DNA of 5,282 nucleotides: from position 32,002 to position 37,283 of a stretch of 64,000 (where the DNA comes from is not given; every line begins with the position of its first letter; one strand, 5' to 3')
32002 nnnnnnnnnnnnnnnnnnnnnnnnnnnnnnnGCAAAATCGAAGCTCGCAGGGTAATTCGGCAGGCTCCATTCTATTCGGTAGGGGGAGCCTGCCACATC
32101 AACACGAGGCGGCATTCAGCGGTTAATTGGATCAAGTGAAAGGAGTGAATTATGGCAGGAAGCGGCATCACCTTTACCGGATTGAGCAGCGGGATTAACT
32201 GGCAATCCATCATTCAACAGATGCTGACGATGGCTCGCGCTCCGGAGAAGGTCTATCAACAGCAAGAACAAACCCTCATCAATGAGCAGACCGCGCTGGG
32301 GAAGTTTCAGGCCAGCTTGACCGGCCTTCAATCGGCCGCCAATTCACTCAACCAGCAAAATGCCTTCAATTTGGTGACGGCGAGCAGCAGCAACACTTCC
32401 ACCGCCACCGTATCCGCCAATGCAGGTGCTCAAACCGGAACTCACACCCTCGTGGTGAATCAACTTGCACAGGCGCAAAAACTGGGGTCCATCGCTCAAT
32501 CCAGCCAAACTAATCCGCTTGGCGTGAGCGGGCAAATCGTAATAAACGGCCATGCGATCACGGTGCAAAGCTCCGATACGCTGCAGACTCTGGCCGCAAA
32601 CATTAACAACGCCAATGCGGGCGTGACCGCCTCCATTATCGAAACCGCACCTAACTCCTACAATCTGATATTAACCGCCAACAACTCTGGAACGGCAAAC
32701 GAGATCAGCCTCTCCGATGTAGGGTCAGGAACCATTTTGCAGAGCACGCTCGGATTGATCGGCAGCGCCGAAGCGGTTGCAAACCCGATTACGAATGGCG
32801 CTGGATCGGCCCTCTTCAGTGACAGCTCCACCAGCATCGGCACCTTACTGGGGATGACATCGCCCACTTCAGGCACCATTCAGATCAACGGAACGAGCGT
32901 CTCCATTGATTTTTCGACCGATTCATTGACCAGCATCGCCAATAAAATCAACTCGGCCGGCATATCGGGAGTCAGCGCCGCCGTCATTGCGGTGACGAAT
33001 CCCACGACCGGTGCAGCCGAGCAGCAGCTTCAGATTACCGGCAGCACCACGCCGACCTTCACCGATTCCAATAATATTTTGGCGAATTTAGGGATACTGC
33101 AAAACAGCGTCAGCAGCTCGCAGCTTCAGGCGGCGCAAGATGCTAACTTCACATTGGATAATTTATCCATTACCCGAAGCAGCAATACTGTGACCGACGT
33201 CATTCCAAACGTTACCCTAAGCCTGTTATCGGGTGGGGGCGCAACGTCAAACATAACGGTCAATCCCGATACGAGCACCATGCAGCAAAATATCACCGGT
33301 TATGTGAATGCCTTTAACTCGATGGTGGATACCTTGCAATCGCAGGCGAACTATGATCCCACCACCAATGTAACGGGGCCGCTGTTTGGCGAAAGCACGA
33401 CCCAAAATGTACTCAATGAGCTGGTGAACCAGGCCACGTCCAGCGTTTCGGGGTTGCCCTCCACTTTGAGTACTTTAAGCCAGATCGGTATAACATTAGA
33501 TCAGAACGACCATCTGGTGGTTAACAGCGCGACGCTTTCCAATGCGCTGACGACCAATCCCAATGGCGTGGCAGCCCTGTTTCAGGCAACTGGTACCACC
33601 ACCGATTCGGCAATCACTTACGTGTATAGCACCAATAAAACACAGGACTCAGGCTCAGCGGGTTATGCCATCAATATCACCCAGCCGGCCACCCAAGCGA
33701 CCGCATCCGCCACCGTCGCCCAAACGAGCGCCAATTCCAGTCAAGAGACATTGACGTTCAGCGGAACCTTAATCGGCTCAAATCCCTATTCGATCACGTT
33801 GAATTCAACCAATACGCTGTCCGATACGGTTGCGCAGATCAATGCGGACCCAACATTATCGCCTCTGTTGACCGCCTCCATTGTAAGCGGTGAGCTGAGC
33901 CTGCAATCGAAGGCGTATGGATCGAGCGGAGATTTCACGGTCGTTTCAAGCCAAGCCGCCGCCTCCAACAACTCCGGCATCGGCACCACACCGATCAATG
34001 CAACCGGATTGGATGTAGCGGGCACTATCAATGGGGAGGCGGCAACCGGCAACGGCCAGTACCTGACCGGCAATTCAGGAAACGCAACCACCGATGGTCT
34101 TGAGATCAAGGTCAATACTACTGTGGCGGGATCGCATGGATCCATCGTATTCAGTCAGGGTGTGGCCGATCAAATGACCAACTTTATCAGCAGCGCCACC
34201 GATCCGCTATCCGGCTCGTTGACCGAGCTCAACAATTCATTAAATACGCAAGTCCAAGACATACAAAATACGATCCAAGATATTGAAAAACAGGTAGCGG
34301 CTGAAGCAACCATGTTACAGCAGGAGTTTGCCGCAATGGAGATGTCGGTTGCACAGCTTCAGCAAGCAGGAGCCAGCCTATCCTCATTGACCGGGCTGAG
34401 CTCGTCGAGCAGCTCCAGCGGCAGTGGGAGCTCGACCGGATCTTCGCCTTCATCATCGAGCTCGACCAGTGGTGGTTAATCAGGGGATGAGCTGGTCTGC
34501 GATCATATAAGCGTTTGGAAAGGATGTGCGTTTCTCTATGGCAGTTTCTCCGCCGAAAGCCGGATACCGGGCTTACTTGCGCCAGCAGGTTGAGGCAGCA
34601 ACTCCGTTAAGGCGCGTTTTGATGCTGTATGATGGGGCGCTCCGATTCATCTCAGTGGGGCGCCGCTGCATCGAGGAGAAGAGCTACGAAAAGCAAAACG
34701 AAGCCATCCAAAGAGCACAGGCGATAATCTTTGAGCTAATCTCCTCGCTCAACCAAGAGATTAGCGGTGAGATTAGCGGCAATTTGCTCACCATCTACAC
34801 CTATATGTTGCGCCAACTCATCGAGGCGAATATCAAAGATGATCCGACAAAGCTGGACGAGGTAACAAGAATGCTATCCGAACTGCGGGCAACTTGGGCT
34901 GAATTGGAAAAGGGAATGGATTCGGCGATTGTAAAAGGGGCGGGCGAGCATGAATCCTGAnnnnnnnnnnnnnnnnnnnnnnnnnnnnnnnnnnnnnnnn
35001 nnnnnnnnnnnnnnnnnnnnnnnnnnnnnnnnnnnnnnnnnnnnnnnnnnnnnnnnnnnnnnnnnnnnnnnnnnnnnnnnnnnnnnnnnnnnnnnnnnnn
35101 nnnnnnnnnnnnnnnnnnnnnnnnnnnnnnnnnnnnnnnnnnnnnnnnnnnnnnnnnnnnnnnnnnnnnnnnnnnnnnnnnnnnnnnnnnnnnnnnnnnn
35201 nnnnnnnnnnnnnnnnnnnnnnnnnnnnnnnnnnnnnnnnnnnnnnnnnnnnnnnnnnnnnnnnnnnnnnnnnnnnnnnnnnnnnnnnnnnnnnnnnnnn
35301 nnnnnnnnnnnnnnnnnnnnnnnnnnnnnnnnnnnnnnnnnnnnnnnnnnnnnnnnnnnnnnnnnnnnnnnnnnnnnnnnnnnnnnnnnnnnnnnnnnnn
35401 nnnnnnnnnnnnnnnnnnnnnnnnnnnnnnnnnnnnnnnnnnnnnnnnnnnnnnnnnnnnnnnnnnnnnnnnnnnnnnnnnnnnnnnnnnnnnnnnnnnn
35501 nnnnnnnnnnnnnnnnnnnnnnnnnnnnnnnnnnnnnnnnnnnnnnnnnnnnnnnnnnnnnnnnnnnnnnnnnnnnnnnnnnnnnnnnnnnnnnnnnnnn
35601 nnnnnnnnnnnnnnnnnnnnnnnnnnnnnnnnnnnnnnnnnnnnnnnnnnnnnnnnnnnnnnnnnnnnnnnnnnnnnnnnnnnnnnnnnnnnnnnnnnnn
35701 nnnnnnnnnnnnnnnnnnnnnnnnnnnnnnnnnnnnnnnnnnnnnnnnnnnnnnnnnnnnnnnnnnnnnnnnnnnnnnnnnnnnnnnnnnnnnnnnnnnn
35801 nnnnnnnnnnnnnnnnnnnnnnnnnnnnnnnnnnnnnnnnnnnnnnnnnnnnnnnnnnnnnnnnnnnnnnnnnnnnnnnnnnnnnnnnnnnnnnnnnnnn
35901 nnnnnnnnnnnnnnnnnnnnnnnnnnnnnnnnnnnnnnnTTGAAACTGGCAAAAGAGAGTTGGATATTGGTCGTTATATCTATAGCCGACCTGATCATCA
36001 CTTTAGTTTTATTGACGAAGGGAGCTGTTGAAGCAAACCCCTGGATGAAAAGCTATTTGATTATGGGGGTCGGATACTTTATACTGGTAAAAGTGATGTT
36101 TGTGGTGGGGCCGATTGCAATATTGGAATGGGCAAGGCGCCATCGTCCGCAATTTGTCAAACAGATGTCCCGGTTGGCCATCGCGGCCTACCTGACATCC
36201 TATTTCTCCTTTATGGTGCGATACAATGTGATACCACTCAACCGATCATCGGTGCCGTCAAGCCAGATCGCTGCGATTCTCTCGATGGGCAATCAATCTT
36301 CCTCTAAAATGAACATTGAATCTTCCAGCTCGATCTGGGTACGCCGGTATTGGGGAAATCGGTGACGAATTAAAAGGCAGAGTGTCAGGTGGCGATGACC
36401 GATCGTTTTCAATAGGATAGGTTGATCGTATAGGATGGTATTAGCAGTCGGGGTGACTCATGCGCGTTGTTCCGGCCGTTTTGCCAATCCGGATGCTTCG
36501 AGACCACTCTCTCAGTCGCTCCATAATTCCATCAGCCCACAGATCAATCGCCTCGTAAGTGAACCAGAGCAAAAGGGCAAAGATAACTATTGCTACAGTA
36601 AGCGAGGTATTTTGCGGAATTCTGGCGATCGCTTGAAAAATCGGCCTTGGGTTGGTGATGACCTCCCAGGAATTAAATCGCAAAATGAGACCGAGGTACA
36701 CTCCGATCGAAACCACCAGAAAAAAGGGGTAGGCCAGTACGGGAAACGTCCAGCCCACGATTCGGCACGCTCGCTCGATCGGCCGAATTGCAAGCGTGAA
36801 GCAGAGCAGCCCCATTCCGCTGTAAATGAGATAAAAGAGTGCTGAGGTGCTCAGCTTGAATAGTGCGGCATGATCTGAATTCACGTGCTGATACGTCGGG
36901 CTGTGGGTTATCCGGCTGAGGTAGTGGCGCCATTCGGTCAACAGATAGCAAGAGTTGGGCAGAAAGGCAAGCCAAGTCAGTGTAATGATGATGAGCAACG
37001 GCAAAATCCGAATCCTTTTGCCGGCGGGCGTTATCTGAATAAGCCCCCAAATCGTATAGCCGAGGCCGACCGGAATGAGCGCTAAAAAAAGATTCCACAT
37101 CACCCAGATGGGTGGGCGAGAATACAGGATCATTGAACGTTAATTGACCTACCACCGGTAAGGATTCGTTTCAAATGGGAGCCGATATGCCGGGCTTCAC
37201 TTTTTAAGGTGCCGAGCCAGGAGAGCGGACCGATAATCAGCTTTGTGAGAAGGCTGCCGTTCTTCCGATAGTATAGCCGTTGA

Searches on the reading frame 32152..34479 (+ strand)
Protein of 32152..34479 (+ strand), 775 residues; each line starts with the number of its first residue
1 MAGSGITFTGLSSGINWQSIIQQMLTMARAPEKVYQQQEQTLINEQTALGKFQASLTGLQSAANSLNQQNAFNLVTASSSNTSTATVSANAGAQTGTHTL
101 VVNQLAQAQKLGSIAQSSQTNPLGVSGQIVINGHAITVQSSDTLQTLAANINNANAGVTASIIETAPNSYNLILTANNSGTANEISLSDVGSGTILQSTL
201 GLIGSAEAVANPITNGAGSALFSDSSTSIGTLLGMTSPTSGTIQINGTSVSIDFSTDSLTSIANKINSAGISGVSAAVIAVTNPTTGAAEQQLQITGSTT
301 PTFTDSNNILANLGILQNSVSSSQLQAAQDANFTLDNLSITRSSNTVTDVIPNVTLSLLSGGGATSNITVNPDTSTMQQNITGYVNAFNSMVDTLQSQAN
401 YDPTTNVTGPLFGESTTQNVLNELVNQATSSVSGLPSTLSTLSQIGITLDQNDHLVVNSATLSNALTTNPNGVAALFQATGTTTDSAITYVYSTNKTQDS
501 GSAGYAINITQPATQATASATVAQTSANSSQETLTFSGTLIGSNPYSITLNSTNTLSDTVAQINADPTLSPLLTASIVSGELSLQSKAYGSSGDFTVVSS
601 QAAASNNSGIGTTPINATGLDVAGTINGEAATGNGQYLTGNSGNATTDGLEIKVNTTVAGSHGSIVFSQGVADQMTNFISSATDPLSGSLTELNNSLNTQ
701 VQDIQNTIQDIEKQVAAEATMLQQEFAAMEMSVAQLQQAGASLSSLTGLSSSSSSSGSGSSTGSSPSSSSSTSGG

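Call 3: search_protein_families(library=pfam, proteins=[window:32152-34479:+], max_evalue=0.01)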
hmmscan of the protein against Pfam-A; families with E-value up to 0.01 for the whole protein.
window:32152-34479:+ (775 aa): 3 families
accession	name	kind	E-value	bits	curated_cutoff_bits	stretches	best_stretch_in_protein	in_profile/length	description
PF07195.17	FliD_C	-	4e-40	138.2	25.4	2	328-517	1-184/236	Flagellar hook-associated protein 2 C-terminus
PF02465.23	FliD_N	-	9.7e-23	81.1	24.8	1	13-109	1-97/97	Flagellar hook-associated protein 2 N-terminus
PF07196.18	Flagellin_IN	-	1.2e-06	29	22.7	1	134-178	13-55/55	Flagellin hook IN motif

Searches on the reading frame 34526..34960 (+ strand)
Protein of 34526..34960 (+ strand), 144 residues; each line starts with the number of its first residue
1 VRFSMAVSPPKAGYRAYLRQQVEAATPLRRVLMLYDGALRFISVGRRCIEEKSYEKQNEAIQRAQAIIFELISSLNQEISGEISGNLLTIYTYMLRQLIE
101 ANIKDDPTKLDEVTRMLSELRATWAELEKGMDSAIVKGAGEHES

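Call 3: search_protein_families(library=pfam, proteins=[window:34526-34960:+], max_evalue=0.01)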
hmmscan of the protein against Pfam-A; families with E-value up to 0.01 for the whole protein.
window:34526-34960:+ (144 aa): 3 families
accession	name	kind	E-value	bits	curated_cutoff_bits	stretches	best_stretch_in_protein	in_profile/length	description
PF02561.19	FliS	-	1.1e-38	132.5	26.7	1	14-127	1-114/115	Flagellar protein FliS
PF16271.10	DUF4924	-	0.00015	22.3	30.3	1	49-129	94-175/179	Domain of unknown function (DUF4924)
PF04559.17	Herpes_UL17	-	0.0027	17.1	25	1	79-141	351-412/502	Herpesvirus UL17 protein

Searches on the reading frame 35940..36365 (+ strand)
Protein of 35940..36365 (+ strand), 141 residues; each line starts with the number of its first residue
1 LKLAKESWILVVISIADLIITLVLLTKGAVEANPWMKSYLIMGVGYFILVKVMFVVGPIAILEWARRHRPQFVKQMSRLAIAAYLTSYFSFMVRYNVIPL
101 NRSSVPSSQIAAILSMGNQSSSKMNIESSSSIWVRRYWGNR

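Call 4: search_protein_families(library=pfam, proteins=[window:35940-36365:+], max_evalue=0.01)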
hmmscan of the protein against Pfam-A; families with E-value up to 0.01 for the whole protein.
window:35940-36365:+ (141 aa): 1 family
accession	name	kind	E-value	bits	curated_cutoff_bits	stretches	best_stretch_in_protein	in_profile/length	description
PF18902.5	DUF5658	-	4.5e-12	47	25.2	1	12-85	2-75/82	Domain of unknown function (DUF5658)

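Call 69: search_protein_families(library=ncbifam, proteins=[window:35940-36365:+], max_evalue=0.001)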
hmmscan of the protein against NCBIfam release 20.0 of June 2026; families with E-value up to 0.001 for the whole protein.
window:35940-36365:+ (141 aa): 0 families

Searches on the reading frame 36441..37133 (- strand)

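Call 12: search_protein_families(library=pfam, proteins=[window:36441-37133:-], max_evalue=0.00001)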
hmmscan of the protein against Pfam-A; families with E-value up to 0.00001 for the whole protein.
window:36441-37133:- (230 aa): 1 family
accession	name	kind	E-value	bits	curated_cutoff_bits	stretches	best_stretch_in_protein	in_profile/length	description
PF07099.16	DUF1361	-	1.9e-28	99.9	25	1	13-189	1-167/169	Protein of unknown function (DUF1361)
